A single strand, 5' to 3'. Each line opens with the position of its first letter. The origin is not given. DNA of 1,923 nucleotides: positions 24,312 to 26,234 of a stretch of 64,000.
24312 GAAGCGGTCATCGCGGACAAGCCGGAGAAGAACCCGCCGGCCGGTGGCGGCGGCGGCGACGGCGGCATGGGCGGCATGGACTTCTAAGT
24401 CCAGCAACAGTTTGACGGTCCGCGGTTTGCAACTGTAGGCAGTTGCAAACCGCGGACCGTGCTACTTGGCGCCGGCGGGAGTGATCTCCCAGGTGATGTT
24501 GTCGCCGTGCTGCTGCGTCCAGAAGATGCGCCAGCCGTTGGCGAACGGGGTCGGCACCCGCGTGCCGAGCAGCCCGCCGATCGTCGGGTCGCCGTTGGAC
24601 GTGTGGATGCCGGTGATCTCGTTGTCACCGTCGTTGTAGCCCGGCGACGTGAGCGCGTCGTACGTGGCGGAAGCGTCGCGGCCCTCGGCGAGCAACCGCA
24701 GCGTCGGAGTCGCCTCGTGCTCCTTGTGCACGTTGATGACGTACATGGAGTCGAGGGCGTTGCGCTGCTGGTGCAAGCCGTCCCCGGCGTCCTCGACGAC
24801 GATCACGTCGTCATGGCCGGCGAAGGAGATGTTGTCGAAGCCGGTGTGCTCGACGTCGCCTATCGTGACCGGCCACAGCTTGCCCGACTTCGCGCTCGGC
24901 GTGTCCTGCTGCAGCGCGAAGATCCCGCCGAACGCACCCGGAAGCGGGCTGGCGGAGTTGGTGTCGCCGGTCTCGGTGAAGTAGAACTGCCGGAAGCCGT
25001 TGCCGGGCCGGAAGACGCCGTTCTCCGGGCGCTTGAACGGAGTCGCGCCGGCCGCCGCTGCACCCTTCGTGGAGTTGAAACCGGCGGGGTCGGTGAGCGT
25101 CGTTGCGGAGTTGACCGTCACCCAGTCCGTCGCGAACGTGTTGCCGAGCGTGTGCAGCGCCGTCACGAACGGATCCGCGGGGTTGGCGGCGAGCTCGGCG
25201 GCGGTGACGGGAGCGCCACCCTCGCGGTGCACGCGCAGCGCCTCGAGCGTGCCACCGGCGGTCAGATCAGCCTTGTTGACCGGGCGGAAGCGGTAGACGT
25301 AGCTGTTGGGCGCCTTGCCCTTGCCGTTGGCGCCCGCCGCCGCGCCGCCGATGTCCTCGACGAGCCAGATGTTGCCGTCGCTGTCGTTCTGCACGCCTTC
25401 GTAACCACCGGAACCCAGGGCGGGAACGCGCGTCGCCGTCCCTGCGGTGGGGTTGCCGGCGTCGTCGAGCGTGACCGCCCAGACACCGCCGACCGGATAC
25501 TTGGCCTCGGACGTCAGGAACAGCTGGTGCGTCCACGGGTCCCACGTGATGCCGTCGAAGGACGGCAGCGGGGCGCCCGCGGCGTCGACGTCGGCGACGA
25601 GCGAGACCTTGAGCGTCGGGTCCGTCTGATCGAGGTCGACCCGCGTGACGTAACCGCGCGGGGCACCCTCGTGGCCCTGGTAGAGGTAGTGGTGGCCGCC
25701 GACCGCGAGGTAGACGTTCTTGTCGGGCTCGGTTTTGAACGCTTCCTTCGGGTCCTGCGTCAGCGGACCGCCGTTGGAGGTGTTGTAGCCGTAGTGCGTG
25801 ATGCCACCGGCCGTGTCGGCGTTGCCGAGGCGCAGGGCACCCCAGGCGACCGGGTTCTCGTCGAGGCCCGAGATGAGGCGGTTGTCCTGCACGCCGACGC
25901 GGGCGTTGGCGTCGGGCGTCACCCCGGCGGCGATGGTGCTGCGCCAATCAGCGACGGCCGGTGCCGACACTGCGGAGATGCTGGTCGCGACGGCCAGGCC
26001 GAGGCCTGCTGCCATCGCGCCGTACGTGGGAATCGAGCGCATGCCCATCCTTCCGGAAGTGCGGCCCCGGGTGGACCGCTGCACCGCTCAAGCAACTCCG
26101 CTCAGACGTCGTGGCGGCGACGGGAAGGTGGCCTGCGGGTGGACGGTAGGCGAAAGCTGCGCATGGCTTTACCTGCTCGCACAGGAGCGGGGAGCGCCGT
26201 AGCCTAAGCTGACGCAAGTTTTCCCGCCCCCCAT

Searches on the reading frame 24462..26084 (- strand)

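Call 21: search_protein_families(library=pfam, proteins=[window:24462-26084:-], max_evalue=0.001)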
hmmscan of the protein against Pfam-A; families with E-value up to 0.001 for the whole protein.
window:24462-26084:- (540 aa): 1 family
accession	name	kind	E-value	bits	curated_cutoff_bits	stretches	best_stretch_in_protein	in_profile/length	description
PF05787.19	PhoX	-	1.6e-07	31.3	24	1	259-495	261-500/515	Alkaline phosphatase PhoX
